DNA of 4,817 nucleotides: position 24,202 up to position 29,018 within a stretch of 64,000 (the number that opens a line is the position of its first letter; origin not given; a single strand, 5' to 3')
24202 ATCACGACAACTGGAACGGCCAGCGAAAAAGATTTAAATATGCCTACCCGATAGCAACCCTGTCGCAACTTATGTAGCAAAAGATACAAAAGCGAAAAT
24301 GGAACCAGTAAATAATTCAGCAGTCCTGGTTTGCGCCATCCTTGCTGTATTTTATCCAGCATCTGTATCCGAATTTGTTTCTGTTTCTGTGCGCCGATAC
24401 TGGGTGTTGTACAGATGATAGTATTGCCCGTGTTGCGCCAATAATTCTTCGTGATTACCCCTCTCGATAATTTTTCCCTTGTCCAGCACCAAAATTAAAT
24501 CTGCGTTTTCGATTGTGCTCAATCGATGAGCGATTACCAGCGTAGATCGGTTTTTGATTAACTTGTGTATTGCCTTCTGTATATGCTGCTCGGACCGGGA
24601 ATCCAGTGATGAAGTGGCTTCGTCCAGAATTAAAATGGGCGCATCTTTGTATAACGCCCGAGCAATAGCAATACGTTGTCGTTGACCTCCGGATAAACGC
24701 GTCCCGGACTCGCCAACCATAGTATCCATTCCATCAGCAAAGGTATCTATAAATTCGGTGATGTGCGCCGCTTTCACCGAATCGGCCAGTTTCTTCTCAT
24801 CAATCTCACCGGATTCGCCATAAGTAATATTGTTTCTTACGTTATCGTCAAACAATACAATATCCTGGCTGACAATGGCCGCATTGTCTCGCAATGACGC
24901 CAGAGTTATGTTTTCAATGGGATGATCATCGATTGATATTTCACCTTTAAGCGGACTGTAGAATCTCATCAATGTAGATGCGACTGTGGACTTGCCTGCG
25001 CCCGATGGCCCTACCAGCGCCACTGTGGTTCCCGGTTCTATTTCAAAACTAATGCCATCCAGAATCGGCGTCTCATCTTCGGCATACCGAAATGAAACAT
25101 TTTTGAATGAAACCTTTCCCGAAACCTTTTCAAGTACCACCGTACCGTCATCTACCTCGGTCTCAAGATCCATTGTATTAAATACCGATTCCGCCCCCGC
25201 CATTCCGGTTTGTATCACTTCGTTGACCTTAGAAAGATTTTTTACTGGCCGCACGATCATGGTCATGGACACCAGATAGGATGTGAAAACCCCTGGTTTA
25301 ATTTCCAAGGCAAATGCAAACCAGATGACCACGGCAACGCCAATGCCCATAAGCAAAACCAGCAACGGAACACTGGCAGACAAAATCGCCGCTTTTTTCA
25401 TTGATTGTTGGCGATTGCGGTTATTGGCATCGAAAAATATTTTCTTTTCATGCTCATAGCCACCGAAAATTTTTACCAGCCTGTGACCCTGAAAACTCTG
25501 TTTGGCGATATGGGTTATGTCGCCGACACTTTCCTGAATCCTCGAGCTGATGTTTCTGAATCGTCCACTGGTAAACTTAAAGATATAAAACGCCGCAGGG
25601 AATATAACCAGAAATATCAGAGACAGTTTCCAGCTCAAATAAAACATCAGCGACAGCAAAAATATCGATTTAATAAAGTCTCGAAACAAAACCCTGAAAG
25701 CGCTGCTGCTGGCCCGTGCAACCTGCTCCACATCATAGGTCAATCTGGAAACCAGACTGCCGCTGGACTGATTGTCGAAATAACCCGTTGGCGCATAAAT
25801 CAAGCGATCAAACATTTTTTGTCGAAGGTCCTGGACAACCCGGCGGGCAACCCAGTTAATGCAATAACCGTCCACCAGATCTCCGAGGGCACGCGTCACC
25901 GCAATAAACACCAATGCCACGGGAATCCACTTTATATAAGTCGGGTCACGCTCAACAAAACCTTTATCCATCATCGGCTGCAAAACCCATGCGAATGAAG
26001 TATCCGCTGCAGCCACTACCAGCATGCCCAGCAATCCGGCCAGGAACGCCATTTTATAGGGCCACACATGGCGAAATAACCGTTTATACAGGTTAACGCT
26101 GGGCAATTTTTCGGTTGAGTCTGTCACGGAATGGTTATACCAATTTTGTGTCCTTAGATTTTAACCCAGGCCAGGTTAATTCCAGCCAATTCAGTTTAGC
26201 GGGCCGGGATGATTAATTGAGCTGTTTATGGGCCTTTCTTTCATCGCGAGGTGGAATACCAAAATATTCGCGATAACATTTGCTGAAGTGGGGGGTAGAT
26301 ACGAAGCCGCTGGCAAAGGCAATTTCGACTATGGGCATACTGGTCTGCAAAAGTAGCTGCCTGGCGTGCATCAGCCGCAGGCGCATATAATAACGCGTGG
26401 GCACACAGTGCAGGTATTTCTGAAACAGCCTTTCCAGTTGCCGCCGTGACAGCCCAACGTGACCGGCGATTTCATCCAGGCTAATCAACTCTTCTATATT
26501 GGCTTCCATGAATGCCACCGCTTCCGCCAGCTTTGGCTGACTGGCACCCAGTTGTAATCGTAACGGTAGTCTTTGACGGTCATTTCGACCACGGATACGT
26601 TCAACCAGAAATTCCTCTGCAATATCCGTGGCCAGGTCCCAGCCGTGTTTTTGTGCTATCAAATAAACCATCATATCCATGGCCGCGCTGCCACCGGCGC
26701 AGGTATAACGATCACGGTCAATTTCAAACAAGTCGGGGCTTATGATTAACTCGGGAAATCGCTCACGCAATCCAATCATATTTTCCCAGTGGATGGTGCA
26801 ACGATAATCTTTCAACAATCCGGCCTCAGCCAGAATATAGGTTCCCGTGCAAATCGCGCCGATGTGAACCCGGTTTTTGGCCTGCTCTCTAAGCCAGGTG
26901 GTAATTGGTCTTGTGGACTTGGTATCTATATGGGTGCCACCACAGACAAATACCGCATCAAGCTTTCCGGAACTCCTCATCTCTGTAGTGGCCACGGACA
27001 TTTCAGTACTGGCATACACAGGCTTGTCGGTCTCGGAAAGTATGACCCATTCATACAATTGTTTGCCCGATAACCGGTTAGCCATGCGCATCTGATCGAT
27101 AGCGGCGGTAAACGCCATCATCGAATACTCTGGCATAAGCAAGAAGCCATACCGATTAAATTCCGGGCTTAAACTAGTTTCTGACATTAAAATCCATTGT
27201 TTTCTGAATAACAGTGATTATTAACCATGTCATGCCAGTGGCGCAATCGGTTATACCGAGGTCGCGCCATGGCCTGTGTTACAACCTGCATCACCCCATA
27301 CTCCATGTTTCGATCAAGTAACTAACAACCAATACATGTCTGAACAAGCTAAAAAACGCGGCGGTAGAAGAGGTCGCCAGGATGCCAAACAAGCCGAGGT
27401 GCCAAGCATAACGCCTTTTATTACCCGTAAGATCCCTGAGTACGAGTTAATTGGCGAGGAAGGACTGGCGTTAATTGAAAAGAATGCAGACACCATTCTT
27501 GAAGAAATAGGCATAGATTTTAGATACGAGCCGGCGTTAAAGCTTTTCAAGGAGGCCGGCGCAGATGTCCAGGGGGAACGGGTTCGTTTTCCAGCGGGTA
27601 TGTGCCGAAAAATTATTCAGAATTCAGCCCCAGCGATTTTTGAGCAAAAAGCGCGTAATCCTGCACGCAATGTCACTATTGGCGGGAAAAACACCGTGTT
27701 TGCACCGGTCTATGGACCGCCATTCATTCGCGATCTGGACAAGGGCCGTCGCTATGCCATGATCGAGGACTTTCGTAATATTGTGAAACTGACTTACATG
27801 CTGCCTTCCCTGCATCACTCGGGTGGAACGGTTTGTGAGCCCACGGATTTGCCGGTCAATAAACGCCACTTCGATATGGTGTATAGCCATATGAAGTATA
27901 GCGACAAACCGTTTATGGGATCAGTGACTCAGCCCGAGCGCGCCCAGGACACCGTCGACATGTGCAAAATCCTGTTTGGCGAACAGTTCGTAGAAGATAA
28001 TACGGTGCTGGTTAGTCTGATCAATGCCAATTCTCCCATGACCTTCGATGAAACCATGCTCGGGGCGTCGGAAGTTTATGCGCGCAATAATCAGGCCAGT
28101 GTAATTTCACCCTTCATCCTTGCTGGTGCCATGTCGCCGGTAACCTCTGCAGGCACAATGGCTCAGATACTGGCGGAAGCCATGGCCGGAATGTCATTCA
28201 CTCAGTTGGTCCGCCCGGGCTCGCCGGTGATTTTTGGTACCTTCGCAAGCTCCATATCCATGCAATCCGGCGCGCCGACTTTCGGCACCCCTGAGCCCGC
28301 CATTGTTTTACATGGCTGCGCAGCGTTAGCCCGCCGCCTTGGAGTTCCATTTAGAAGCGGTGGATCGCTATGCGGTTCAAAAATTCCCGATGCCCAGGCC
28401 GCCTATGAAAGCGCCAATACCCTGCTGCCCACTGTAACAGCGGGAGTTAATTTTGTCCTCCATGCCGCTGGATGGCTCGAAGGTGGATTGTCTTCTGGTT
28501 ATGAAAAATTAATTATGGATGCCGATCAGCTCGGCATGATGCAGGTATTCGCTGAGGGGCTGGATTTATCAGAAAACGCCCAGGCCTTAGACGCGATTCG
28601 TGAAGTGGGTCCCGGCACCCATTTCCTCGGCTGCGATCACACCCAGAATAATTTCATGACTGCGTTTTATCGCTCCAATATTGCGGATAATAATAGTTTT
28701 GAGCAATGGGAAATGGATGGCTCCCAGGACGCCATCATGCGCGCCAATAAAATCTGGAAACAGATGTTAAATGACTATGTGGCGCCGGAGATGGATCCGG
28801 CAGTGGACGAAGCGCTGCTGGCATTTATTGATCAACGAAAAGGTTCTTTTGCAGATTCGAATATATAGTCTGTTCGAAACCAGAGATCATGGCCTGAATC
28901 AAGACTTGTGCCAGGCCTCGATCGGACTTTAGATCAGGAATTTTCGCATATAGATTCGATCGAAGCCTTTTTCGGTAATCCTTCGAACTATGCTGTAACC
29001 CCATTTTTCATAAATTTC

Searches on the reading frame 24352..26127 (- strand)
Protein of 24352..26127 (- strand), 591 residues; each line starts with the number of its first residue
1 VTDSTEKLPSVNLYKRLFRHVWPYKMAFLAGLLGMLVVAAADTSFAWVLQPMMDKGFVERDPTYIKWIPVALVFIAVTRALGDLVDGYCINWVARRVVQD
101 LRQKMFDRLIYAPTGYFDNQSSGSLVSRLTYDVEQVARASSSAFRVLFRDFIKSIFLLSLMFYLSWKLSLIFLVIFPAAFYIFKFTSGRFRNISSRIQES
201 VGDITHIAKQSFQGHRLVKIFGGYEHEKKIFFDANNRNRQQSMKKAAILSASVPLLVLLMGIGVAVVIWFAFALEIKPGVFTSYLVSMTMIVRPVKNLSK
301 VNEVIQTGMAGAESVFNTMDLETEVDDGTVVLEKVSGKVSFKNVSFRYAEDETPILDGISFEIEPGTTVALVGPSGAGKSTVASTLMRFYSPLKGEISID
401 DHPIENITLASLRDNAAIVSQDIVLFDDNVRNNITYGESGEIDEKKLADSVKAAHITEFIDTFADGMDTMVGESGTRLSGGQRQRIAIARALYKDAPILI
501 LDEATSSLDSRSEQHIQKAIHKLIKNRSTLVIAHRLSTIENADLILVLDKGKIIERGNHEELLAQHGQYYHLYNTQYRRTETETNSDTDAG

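Call 6: search_protein_families(library=ncbifam, proteins=[window:24352-26127:-], max_evalue=1e-10)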
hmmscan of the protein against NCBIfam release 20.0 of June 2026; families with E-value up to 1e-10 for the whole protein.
window:24352-26127:- (591 aa): 173 families (the best 25 are shown)
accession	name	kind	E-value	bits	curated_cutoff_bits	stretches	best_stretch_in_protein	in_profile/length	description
TIGR02203.1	MsbA_lipidA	equivalog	2.3e-204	680.1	602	1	14-578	2-571/572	lipid A export permease/ATP-binding protein MsbA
NF008381.0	PRK11176.1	equivalog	6.9e-184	612.5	867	1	8-577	7-580/582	lipid A ABC transporter ATP-binding protein/permease MsbA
TIGR02204.1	MsbA_rel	hypoth_equivalog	8e-132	440.8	780.4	1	15-577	7-576/576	ABC transporter, permease/ATP-binding protein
TIGR00958.1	3a01208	subfamily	2.1e-120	403.2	874.6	1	16-572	151-710/711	antigen peptide transporter 2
NF045513.1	HepA_fam_ABC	equivalog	2.6e-114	382.9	725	1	65-577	94-610/610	heterocyst formation ABC transporter subunit HepA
NF052233.1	CphA_assoc_ABC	equivalog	1.8e-113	380.4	880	1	5-586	163-753/766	cyanophycin metabolism-associated ABC transporter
TIGR01846.1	type_I_sec_HlyB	subfamily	1.7e-99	334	725.55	1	47-576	160-692/694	type I secretion system permease/ATPase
NF010178.0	PRK13657.1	equivalog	2.4e-98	330.1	733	1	91-587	81-581/588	glucan ABC transporter ATP-binding protein/ permease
NF008056.1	PRK10790.1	equivalog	1.5e-97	327.5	746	1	14-579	11-578/584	SmdB family multidrug efflux ABC transporter permease/ATP-binding protein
TIGR03796.1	NHLM_micro_ABC1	equivalog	1.1e-92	311.4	853.3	1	13-572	145-708/710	NHLP family bacteriocin export ABC transporter peptidase/permease/ATPase subunit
TIGR03797.1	NHLM_micro_ABC2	equivalog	3.9e-91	306.6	709.4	1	29-576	147-685/686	NHLP bacteriocin export ABC transporter permease/ATPase subunit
TIGR03375.1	type_I_sec_LssB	subfamily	3e-84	283.6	693.1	1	85-566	208-692/696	type I secretion system permease/ATPase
NF008055.0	PRK10789.1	equivalog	1.3e-81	274.8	845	1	65-580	57-575/590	SmdA family multidrug ABC transporter permease/ATP-binding protein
TIGR02857.1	CydD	equivalog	1.2e-80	272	435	1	37-548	14-529/529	thiol reductant ABC exporter subunit CydD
NF008364.0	PRK11160.1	equivalog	4.2e-80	270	630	1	74-574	68-573/575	heme ABC transporter ATP-binding protein/permease CydC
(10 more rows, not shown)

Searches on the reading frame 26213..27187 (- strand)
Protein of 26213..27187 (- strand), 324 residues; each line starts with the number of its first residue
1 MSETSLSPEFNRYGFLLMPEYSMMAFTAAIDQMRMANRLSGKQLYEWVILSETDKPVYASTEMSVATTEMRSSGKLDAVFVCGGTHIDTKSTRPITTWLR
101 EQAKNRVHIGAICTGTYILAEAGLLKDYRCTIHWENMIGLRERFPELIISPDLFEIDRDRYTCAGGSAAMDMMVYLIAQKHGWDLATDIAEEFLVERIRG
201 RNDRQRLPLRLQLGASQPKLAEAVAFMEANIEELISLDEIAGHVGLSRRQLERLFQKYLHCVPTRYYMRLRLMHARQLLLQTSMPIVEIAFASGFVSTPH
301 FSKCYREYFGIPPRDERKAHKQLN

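Call 6: search_protein_families(library=ncbifam, proteins=[window:26213-27187:-], max_evalue=1e-10)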
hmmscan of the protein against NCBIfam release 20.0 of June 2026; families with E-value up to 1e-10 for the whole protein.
window:26213-27187:- (324 aa): 12 families
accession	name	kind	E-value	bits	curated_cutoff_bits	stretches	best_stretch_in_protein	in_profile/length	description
NF052371.1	TransRegGbdRPseu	equivalog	2.9e-134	447.7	480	1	10-321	16-328/365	choline metabolism transcriptional regulator GbdR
NF006902.0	PRK09393.1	equivalog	5.1e-43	147.5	425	1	41-321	41-323/327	transcriptional regulator FtrA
NF010028.0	PRK13503.1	equivalog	2.6e-18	66.4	288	1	214-321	167-274/278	HTH-type transcriptional activator RhaS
NF033869.1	viru_reg_Rsp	equivalog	1.5e-14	53.5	400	1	212-321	141-250/701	AraC family transcriptional regulator Rsp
NF007860.0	PRK10572.1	equivalog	2.7e-14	52.7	208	1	185-322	157-287/292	arabinose operon transcriptional regulator AraC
NF047455.1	TF_Staph_AryK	equivalog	2.7e-14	52.4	850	1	218-322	157-261/759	transcriptional regulator AryK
NF041686.2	ant_diox_reg_AndR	equivalog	7.3e-14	52.1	350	1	221-315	220-316/321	anthranilate 1,2-dioxygenase regulatory protein AndR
NF047788.1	TransRegPocR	equivalog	8.5e-14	51.5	500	1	217-322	188-293/296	transcriptional regulator PocR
NF007584.0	PRK10219.1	equivalog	2.2e-12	47.3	174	1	222-318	9-105/107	superoxide response transcriptional regulator SoxS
NF007693.0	PRK10371.1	equivalog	5e-12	45.6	253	1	222-322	202-302/309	transcriptional regulator MelR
TIGR04094.1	adjacent_YSIRK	equivalog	1.2e-11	44.3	200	1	221-314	288-380/383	YSIRK-targeted surface antigen transcriptional regulator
NF007243.0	PRK09685.1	equivalog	7.3e-11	42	199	0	218-320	198-302/303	transcriptional regulator FeaR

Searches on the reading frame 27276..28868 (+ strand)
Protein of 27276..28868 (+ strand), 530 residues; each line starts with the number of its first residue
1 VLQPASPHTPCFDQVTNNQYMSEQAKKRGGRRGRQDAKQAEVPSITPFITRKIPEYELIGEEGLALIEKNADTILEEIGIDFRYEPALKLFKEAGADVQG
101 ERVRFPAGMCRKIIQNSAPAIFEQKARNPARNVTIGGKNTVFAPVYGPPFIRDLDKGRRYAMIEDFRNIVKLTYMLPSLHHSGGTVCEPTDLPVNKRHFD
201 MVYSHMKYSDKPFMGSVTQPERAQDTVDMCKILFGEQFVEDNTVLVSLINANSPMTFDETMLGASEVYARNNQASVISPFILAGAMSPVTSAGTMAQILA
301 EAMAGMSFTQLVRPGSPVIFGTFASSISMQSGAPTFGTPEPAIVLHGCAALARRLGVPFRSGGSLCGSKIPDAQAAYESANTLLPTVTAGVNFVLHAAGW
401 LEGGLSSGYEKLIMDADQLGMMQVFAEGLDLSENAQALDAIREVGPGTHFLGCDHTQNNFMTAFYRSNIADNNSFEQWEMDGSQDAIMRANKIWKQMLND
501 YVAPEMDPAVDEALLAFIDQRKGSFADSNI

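Call 6: search_protein_families(library=ncbifam, proteins=[window:27276-28868:+], max_evalue=1e-10)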
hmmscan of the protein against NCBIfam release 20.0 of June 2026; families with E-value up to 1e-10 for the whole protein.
window:27276-28868:+ (530 aa): 1 family
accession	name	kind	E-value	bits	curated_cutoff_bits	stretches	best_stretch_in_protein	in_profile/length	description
TIGR02369.2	trimeth_pyl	equivalog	1.3e-76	258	525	1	58-519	5-466/469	[trimethylamine--corrinoid protein] Co-methyltransferase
